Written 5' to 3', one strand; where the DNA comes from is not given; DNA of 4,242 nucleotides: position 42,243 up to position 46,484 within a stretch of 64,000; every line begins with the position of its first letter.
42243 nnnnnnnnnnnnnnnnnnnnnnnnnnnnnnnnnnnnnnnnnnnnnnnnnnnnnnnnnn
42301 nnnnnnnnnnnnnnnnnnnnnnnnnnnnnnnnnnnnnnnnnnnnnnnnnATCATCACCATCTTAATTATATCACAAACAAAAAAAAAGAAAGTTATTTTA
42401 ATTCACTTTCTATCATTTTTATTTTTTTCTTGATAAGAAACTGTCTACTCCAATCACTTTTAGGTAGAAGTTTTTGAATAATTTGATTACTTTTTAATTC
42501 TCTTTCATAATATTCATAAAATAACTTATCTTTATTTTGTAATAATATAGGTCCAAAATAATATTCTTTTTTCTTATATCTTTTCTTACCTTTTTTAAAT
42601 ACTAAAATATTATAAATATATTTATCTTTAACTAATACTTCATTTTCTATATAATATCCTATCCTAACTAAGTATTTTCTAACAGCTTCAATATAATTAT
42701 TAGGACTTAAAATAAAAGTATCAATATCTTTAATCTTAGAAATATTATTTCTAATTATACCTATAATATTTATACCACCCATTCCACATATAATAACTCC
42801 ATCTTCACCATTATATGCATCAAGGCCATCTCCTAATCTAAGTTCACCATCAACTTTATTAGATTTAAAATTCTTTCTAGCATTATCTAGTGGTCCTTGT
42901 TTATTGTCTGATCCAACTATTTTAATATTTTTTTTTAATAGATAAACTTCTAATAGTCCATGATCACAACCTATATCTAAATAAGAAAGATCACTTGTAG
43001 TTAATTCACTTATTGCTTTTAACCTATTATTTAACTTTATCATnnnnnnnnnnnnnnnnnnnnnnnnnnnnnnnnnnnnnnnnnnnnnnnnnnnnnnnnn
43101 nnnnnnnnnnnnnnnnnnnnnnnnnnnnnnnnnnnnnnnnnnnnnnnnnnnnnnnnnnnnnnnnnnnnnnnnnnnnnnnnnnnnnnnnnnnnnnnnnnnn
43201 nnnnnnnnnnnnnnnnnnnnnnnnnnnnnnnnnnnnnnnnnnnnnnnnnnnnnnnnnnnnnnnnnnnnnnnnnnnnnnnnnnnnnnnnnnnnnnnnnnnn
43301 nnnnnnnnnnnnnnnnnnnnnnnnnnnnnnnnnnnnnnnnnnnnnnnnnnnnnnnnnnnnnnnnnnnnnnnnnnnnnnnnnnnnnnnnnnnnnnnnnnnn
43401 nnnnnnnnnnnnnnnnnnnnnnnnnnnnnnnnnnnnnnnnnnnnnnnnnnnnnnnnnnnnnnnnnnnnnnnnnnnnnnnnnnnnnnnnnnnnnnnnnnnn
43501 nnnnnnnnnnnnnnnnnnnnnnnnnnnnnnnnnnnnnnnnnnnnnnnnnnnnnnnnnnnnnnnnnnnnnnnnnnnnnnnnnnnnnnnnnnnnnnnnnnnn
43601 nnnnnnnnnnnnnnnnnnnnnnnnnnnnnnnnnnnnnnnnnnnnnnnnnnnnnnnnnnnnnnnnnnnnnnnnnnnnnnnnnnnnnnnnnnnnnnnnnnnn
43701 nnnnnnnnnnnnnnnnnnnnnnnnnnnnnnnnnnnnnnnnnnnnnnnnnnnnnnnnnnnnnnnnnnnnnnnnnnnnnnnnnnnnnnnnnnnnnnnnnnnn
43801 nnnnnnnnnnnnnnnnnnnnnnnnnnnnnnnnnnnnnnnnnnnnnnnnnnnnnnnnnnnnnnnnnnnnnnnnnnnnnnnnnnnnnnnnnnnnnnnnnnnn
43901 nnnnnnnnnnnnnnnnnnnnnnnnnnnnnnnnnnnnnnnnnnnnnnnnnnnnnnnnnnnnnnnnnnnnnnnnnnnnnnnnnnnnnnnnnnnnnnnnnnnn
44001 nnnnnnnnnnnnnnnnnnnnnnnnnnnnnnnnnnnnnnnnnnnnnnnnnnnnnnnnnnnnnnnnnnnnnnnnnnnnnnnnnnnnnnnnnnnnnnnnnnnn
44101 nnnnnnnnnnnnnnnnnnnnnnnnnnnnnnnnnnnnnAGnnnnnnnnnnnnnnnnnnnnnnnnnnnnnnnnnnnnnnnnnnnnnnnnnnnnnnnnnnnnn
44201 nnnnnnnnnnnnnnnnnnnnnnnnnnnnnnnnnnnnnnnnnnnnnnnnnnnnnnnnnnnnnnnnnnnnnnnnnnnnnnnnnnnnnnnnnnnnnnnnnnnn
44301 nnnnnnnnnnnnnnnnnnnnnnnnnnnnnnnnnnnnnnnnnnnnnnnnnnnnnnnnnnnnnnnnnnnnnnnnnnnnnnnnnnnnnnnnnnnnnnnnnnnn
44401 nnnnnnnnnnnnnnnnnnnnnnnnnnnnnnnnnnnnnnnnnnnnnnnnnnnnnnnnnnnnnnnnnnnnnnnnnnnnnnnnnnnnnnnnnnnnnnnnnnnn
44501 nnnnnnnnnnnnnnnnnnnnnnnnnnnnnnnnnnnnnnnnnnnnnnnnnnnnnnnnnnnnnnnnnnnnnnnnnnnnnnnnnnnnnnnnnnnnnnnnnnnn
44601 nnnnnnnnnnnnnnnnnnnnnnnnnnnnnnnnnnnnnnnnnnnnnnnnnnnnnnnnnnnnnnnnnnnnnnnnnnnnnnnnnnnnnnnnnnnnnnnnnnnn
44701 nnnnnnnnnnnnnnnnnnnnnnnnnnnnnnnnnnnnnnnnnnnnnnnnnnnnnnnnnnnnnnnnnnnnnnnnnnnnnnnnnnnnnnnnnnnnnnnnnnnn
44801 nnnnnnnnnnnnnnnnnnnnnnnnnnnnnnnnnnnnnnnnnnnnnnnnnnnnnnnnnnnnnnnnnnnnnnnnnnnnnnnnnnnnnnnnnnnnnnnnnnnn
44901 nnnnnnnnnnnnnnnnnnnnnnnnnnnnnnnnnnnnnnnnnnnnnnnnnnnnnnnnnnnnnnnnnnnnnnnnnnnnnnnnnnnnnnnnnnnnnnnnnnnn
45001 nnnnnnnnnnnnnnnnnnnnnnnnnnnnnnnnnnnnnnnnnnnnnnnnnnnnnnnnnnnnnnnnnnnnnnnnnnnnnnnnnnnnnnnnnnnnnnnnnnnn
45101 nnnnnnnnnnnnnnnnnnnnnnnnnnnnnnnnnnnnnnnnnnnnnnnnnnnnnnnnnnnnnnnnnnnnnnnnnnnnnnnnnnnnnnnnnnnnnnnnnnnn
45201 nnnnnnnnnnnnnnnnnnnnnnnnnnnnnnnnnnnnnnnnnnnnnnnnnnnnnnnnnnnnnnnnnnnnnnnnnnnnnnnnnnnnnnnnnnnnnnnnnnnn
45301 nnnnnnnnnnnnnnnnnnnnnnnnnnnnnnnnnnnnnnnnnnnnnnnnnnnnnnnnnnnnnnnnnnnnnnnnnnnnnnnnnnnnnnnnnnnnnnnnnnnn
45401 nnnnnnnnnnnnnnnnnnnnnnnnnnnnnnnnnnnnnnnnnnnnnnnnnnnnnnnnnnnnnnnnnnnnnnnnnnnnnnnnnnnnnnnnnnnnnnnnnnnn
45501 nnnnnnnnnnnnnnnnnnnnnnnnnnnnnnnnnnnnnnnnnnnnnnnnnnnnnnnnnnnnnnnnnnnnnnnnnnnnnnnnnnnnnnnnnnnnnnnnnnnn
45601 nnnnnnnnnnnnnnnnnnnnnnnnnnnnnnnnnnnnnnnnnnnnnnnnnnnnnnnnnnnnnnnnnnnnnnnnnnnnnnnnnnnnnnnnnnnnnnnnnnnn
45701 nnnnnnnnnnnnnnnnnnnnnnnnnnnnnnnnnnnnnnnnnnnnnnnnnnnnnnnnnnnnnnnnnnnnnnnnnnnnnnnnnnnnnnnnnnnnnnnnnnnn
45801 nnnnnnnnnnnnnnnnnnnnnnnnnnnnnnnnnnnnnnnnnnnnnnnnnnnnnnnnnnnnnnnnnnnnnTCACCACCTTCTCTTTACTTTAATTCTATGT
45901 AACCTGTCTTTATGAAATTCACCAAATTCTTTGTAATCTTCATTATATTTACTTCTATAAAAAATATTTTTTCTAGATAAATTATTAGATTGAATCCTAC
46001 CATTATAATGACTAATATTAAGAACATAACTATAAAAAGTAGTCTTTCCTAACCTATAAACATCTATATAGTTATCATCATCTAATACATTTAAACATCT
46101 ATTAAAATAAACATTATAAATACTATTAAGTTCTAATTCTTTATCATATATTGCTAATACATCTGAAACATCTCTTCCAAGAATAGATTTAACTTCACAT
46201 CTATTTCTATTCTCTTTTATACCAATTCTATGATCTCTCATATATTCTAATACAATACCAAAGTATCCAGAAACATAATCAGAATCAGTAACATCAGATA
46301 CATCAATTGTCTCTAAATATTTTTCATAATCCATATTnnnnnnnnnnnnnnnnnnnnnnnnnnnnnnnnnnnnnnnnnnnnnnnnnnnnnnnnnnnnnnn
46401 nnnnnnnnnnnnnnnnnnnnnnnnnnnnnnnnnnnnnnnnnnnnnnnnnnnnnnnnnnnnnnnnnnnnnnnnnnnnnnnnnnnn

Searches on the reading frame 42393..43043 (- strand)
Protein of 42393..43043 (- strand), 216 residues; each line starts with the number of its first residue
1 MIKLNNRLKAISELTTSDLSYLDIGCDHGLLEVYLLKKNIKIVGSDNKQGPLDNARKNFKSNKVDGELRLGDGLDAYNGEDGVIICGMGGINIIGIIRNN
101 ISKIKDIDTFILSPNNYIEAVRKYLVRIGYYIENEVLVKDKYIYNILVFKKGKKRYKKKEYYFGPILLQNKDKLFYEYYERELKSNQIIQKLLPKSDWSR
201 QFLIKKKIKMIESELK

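Call 5: search_protein_families(library=pfam, proteins=[window:42393-43043:-], max_evalue=1)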
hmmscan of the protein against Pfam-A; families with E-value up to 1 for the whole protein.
window:42393-43043:- (216 aa): 10 families
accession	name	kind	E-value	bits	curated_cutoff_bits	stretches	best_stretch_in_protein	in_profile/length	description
PF04816.18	TrmK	-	7.4e-41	140.4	27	1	22-212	2-204/205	tRNA (adenine(22)-N(1))-methyltransferase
PF12847.13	Methyltransf_18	-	7.8e-36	123.8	27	1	4-147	1-151/151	Methyltransferase domain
PF05175.20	MTS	-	4.4e-05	23.6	23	1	19-85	33-103/170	Methyltransferase small domain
PF13649.12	Methyltransf_25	-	0.00052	21.1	27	1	22-75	2-57/97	Methyltransferase domain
PF06325.19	PrmA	-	0.00055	20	22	1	8-105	152-251/296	Ribosomal protein L11 methyltransferase (PrmA)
PF08242.18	Methyltransf_12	-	0.0067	17.6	30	1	22-64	1-45/98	Methyltransferase domain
PF13847.12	Methyltransf_31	-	0.022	14.9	27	1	17-65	3-54/145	Methyltransferase domain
PF13489.12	Methyltransf_23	-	0.024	14.8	27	1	10-47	15-52/164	Methyltransferase domain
PF08241.18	Methyltransf_11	-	0.056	14.5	21.2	1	22-73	1-51/95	Methyltransferase domain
PF01909.29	NTP_transf_2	-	0.28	12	21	1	105-151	32-80/93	Nucleotidyltransferase domain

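Call 6: search_protein_families(library=ncbifam, proteins=[window:42393-43043:-], max_evalue=1)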
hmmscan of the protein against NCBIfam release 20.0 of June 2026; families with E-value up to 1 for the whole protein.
window:42393-43043:- (216 aa): 11 families
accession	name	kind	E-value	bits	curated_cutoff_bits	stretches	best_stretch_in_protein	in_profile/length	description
NF001786.0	PRK00517.2-4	equivalog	4e-06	26.2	327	1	7-113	133-239/277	50S ribosomal protein L11 methyltransferase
NF011529.0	PRK14968.1-3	equivalog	2.2e-05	24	162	1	17-69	34-87/198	putative methyltransferase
TIGR00406.1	prmA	equivalog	6.9e-05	22.4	183.15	1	8-87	150-232/288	50S ribosomal protein L11 methyltransferase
TIGR03534.1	RF_mod_PrmC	equivalog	0.00023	20.7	199.1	1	10-84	80-160/253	peptide chain release factor N(5)-glutamine methyltransferase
NF043040.1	corrin_prot_MT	hypoth_equivalog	0.00027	20.4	180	1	12-70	36-94/216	corrinoid protein-associated methyltransferase CpaM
NF001785.0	PRK00517.2-2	equivalog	0.0025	17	188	1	8-72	136-202/282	50S ribosomal protein L11 methyltransferase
TIGR01983.1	UbiG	equivalog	0.0029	16.9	102.95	1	15-65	47-97/228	bifunctional 2-polyprenyl-6-hydroxyphenol methylase/3-demethylubiquinol 3-O-methyltransferase UbiG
NF007023.0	PRK09489.1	equivalog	0.028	13.6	295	1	20-70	199-251/342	16S rRNA (guanine(1207)-N(2))-methyltransferase RsmC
NF006423.0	PRK08674.1-2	equivalog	0.028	13.3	254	1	81-117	28-64/317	bifunctional phosphoglucose/phosphomannose isomerase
TIGR04290.1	meth_Rta_06860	hypoth_equivalog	0.14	11.6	300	1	19-69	51-102/226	TIGR04290 family methyltransferase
TIGR02021.1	BchM-ChlM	equivalog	0.15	11.5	158.9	1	9-68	46-105/218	magnesium protoporphyrin IX methyltransferase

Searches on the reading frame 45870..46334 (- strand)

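Call 5: search_protein_families(library=pfam, proteins=[window:45870-46334:-], max_evalue=1)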
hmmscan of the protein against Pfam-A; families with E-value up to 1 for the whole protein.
window:45870-46334:- (154 aa): 1 family
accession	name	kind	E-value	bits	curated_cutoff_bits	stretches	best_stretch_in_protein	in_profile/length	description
PF12413.13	DLL_N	-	0.082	14.6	25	0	97-144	38-78/84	Homeobox protein distal-less-like N terminal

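Call 6: search_protein_families(library=ncbifam, proteins=[window:45870-46334:-], max_evalue=1)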
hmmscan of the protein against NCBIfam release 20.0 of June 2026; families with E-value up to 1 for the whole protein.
window:45870-46334:- (154 aa): 0 families
